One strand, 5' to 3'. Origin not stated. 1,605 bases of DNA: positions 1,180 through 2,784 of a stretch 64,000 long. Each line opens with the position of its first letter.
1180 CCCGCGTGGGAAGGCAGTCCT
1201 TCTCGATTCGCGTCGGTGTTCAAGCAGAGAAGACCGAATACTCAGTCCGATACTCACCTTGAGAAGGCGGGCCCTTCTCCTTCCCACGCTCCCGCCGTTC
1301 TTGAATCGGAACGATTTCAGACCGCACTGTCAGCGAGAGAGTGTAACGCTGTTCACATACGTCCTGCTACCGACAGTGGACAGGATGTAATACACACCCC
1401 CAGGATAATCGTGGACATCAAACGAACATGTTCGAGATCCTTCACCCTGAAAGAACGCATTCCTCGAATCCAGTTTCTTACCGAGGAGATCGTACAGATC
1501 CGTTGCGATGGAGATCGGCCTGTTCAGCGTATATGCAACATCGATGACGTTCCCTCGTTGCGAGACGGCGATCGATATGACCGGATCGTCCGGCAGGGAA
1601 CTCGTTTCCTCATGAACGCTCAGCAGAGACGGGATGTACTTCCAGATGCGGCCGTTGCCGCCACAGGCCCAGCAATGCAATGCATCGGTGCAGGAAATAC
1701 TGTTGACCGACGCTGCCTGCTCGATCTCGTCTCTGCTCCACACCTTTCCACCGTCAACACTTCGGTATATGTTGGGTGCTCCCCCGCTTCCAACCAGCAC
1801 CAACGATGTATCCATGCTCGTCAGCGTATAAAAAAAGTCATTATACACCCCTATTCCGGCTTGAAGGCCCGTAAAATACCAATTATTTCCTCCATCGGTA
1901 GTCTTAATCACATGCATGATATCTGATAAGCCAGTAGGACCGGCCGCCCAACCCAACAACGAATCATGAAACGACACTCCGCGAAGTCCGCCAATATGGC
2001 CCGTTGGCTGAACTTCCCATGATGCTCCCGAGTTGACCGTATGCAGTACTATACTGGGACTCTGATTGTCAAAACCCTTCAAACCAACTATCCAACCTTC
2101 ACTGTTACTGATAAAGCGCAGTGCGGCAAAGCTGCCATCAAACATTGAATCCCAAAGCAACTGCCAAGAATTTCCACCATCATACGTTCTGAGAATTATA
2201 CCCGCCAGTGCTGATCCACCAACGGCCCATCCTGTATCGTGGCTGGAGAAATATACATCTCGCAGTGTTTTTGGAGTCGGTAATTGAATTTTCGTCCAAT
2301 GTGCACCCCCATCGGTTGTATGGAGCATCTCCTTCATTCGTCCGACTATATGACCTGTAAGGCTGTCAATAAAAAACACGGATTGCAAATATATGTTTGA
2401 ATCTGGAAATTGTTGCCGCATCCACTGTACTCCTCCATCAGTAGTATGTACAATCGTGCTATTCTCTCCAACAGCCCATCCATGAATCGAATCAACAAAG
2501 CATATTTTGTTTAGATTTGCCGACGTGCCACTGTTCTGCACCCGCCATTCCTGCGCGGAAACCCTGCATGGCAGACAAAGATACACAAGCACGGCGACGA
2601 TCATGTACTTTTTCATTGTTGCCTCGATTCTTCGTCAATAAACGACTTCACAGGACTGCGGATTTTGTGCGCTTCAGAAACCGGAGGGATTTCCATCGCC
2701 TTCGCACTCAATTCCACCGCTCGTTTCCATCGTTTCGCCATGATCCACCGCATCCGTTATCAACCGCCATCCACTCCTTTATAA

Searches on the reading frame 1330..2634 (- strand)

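Call 51: search_protein_families(library=pfam, proteins=[window:1330-2634:-], max_evalue=0.01)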
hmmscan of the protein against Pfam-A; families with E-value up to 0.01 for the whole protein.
window:1330-2634:- (434 aa): 3 families
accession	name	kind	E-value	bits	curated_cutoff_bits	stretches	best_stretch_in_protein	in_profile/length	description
PF14870.12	PSII_BNR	-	1.4e-31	110.3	27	2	26-119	5-100/303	Photosynthesis system II assembly factor YCF48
PF15902.12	Sortilin-Vps10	-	3.1e-07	30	33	2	60-169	2-121/446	Sortilin, neurotensin receptor 3,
PF02012.26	BNR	-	0.00063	19.8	27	0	290-301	1-12/12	BNR/Asp-box repeat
